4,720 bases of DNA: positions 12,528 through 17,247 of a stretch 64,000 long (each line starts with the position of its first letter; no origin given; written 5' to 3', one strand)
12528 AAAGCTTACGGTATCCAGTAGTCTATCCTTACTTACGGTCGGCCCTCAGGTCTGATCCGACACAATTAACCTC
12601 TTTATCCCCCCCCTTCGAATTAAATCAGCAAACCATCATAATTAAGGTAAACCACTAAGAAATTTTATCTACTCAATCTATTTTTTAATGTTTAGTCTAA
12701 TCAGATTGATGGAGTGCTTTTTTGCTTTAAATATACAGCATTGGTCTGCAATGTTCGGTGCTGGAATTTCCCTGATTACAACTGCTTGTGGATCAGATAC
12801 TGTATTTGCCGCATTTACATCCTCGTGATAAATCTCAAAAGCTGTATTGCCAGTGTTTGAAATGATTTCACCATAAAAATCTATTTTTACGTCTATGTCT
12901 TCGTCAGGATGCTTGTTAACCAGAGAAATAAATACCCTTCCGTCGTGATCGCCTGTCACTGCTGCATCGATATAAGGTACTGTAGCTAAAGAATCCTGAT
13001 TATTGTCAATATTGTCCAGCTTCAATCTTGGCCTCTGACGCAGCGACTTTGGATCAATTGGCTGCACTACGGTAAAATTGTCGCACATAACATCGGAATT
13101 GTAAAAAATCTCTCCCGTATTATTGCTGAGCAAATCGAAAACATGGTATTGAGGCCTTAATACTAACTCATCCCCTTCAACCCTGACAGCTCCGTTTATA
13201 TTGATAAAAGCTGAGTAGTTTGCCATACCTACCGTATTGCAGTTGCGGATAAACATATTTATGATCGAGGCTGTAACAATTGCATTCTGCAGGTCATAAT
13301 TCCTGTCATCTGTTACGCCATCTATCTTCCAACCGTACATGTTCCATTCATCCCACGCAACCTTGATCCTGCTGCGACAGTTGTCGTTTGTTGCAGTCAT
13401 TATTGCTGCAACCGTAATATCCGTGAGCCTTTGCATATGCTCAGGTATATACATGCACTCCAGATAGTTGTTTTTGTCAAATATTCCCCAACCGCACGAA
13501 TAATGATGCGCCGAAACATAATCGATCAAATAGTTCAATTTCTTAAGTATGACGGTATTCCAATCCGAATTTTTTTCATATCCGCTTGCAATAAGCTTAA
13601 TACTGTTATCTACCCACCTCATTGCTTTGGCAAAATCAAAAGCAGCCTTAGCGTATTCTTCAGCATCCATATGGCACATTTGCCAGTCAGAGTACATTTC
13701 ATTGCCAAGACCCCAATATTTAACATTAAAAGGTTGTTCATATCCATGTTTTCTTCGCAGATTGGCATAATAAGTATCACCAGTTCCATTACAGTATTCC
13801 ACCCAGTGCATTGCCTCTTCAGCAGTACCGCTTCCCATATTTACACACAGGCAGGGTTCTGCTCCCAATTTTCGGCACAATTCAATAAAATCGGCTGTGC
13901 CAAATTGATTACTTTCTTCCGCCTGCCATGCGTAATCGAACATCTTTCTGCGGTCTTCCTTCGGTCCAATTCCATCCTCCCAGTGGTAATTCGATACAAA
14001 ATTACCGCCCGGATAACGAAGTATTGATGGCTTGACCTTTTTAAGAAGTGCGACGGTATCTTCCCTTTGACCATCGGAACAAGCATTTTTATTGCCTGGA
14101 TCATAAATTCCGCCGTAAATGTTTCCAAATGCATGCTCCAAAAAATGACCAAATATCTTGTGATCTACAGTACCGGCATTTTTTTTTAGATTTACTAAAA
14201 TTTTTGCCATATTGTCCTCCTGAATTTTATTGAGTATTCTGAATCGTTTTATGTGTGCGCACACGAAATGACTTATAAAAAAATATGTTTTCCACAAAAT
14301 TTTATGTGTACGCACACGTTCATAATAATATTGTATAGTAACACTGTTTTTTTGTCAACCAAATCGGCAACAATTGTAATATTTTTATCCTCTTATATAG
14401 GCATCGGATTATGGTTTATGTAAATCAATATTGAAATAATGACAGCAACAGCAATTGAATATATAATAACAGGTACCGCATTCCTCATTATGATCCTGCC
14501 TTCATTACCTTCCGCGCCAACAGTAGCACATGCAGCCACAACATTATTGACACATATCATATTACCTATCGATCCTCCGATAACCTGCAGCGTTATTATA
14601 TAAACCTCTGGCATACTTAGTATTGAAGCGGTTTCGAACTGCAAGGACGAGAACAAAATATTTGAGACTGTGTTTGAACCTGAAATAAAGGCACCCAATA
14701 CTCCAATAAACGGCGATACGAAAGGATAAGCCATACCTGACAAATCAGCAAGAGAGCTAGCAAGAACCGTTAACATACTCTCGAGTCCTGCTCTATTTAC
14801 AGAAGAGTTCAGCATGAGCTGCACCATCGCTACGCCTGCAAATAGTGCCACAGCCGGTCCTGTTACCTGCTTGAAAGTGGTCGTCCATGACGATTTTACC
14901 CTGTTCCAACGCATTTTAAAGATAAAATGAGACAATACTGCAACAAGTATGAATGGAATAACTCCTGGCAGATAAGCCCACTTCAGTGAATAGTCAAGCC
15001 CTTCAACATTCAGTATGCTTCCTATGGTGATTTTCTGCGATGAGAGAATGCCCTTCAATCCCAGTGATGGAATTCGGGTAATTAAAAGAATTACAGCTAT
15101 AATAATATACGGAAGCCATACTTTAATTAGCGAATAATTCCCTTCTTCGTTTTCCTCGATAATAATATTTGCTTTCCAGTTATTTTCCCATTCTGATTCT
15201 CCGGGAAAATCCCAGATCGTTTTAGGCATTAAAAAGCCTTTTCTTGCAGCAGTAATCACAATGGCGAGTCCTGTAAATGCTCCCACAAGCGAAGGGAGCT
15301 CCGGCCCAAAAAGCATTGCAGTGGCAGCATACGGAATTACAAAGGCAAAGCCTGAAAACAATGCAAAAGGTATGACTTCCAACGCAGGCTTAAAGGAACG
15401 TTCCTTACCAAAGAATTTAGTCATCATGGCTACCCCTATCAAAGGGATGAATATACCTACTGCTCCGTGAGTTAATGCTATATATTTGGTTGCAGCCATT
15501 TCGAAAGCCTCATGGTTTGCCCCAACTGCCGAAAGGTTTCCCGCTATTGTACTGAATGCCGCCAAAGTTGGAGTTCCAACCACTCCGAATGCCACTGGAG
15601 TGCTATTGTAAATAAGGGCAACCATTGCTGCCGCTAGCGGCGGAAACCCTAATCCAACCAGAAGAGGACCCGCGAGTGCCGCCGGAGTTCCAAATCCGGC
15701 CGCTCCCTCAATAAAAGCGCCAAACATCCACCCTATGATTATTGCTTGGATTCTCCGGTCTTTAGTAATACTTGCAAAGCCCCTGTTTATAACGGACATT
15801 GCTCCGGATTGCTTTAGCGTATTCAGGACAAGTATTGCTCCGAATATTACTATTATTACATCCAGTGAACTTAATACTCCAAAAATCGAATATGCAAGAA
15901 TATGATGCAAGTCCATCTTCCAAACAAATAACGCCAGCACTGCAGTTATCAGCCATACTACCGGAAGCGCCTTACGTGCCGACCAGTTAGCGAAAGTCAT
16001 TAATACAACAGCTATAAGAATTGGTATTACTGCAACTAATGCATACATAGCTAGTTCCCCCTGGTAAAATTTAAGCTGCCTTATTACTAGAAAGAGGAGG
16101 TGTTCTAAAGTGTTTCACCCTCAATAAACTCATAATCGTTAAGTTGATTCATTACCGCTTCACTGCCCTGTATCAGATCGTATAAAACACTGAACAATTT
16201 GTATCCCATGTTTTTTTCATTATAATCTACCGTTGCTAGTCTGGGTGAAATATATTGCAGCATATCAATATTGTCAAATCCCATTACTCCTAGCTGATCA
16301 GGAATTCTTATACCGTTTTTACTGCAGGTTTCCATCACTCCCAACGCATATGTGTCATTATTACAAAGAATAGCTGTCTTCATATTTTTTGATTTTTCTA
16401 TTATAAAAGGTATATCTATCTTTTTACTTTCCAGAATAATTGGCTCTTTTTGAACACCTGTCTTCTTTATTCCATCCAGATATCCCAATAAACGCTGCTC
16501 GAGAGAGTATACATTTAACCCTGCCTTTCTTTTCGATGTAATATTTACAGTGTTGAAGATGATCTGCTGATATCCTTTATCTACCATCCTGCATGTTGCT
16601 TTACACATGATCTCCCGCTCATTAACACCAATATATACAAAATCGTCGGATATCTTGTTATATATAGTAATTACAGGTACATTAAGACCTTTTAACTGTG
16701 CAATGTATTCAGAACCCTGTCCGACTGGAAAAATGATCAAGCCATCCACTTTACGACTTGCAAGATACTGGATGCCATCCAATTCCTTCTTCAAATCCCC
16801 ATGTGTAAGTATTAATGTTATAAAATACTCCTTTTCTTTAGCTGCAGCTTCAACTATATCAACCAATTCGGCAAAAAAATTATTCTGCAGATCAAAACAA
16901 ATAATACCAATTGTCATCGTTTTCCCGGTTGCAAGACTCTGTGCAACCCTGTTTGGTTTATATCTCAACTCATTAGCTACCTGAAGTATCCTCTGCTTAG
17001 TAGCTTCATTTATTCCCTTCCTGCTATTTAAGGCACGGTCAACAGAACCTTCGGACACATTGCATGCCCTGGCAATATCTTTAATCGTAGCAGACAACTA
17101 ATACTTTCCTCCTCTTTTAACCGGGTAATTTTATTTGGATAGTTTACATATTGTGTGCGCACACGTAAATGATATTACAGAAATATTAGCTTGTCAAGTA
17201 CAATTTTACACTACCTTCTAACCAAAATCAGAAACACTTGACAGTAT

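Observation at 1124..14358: Sugar catabolic locus combining a DhaK/L kinase, adjacent TIM- and RpiB-paralog isomerases, a FucI-like isomerase, a split transketolase and a beta-hydroxyacid dehydrogenase: possible tetrose/branched-sugar route to erythrose-4-P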

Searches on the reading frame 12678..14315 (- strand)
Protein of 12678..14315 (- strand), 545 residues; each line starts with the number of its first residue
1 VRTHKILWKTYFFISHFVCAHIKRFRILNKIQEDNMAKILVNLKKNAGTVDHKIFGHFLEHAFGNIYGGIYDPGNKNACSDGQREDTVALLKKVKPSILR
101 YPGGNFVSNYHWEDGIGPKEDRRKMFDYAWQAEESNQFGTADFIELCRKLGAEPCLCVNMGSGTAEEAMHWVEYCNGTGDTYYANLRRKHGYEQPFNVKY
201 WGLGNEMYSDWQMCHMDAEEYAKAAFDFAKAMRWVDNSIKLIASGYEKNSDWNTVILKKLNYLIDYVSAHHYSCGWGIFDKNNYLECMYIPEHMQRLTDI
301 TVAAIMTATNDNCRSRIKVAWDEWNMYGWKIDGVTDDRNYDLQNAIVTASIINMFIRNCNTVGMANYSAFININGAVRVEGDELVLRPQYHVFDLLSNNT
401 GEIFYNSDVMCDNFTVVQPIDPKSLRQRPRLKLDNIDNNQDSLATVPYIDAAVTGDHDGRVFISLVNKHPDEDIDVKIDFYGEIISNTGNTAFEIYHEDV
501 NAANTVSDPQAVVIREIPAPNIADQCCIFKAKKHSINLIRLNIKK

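Call 3: search_protein_families(library=pfam, proteins=[window:12678-14315:-])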
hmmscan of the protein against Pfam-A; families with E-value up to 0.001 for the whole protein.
window:12678-14315:- (545 aa): 3 families
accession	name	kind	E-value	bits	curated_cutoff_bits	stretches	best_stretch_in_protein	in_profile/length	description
PF06964.18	Alpha-L-AF_C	-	3.3e-22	79.9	27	1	322-535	1-165/165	Alpha-L-arabinofuranosidase C-terminal domain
PF22848.2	ASD1_dom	-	7.3e-09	36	22.2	1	93-170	5-87/239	Alpha-L-arabinofuranosidase 1 domain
PF03662.20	Glyco_hydro_79n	-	8.7e-05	22.1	23.1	1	175-296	142-266/318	Glycosyl hydrolase family 79, N-terminal domain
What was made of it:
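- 12678..14210 (-): Cytoplasmic GH51 alpha-L-arabinofuranosidase (510 aa, no signal peptide). Pfam Alpha-L-AF_C and ASD1_dom (call 3).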

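Call 4: search_protein_families(library=ncbifam, proteins=[window:12678-14315:-])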
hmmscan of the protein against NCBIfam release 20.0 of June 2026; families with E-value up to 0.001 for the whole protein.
window:12678-14315:- (545 aa): 1 family
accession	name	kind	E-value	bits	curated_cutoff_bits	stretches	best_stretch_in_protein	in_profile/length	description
NF051901.1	ArabsyFurArfAAgro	equivalog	2e-100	337.1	625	1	37-541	3-501/502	arabinosylfuranosidase ArfA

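Call 28: search_solved_structures(query=window:12678-14315:-, max_evalue=1e-10)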
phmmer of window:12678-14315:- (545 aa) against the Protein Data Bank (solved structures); distinct sequences matched with E-value up to 1e-10: 16.
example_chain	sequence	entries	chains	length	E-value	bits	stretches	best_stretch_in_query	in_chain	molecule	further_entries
3s2c_A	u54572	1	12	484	1.1e-107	364.4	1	38-514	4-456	Alpha-N-arabinofuranosidase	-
4atw_A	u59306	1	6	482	4.5e-107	362.4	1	38-514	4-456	ALPHA-L-ARABINOFURANOSIDASE DOMAIN PROTEIN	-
3ug3_A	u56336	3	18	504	8.1e-107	361.6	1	39-514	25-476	Alpha-L-arabinofuranosidase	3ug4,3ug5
1pz3_A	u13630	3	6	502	3e-67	231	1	46-327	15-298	Alpha-L-arabinofuranosidase | Intracellular exo-alpha-(1->5)-L-arabinofuranosidase | GH51 a-l-arabinofuranosidase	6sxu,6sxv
1pz2_A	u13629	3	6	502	2e-66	228.3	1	46-327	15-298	Alpha-L-arabinofuranosidase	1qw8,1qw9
8i0a_A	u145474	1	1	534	2e-65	225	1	81-376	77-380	alpha-L-arabinofuranosidase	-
2c7f_A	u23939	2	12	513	4.7e-62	213.8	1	38-327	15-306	ALPHA-L-ARABINOFURANOSIDASE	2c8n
5o7z_A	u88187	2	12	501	4.9e-62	213.8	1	40-327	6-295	Intracellular exo-alpha-(1->5)-L-arabinofuranosidase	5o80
5o81_A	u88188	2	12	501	3.1e-61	211.1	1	40-327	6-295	Intracellular exo-alpha-(1->5)-L-arabinofuranosidase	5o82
2vrk_A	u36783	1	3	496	1.8e-58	202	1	37-397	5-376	ALPHA-L-ARABINOFURANOSIDASE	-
2vrq_A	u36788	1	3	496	4.1e-58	200.8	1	37-397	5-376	ALPHA-L-ARABINOFURANOSIDASE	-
6zta_A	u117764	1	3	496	1.1e-57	199.4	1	37-397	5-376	Alpha-L-arabinofuranosidase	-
6zt6_A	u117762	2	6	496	1.4e-57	199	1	37-397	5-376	Alpha-L-arabinofuranosidase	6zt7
6zt8_A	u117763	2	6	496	1.8e-57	198.7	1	37-397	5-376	Alpha-L-arabinofuranosidase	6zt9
2y2w_A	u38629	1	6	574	3.4e-57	197.8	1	49-327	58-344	ARABINOFURANOSIDASE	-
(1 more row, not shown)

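Call 96: search_solved_structures(query=window:12678-14210:-, max_evalue=1e-100, show_alignments=1)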
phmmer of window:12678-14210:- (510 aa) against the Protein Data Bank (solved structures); distinct sequences matched with E-value up to 1e-100: 3.
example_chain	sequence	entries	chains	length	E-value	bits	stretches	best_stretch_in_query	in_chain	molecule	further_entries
3s2c_A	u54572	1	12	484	9.4e-108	364.6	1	3-479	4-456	Alpha-N-arabinofuranosidase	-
4atw_A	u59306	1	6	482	4.3e-107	362.5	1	3-479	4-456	ALPHA-L-ARABINOFURANOSIDASE DOMAIN PROTEIN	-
3ug3_A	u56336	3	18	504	8.8e-107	361.4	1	5-479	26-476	Alpha-L-arabinofuranosidase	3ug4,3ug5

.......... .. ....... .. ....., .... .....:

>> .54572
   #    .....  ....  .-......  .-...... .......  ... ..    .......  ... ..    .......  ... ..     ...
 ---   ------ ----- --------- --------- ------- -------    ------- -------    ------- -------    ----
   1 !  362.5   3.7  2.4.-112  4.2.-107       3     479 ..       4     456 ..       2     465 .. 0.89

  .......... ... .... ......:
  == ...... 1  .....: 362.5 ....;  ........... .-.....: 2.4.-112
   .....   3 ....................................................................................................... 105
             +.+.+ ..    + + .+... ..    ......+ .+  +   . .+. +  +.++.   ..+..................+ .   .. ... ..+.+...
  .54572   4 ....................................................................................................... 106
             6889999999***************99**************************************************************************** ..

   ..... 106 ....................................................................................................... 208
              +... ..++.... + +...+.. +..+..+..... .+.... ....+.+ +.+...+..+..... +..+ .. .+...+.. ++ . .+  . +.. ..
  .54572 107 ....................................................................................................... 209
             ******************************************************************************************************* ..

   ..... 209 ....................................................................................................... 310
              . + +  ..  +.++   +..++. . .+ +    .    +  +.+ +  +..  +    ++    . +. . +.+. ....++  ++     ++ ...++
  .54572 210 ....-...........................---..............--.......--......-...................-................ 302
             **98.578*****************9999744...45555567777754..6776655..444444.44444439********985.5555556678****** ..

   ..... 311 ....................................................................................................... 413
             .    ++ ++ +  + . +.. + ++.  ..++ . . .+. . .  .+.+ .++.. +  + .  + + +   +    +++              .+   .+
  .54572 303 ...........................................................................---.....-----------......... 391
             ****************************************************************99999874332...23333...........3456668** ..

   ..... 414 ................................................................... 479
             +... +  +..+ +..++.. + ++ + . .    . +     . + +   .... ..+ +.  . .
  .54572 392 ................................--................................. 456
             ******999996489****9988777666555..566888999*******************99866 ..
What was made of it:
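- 12678..14210 (-): The GNE and DEWN catalytic motifs are conserved (calls 28, 96).
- On GH51 alpha-L-arabinofuranosidase: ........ and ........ align with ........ and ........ (call 96).
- It is closest to proven Thermotoga arabinofuranosidases and keeps both catalytic Glu motifs (calls 28, 96).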

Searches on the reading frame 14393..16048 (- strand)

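Call 6: search_protein_families(library=pfam, proteins=[window:14393-16048:-])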
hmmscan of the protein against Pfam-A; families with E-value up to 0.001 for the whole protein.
window:14393-16048:- (551 aa): 1 family
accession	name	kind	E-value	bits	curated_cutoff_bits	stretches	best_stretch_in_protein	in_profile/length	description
PF02652.20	Lactate_perm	-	1.1e-117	394.4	27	1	2-540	2-521/522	L-lactate permease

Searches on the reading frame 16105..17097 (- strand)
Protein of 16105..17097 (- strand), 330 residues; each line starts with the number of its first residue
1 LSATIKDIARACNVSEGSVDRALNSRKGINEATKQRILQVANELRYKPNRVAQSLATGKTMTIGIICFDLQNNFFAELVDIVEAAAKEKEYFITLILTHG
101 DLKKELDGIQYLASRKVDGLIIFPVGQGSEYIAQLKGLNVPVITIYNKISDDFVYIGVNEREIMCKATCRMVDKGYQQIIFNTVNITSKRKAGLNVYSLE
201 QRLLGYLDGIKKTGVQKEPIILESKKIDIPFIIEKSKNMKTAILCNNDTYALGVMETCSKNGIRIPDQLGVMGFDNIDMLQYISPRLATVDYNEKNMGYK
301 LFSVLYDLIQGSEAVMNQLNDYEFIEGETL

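Call 6: search_protein_families(library=pfam, proteins=[window:16105-17097:-])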
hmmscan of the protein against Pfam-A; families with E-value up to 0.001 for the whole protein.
window:16105-17097:- (330 aa): 4 families
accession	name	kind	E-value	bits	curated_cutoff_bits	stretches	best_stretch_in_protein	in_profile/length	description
PF00532.27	Peripla_BP_1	-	1.5e-19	71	22.2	1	61-314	2-266/281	Periplasmic binding proteins and sugar binding domain of LacI family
PF13377.12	Peripla_BP_3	-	2.8e-19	70.3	26.5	1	172-329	5-166/167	Periplasmic binding protein-like domain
PF13407.12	Peripla_BP_4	-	9.1e-14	52.1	35.1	2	63-162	1-105/258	Periplasmic binding protein domain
PF00356.27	LacI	-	9e-13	48.2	27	1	4-49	1-46/46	Bacterial regulatory proteins, lacI family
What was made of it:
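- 16105..17097 (-): LacI-family repressor, predicted regulator of unit 1. Pfam LacI plus Peripla_BP_1/3 (call 6).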
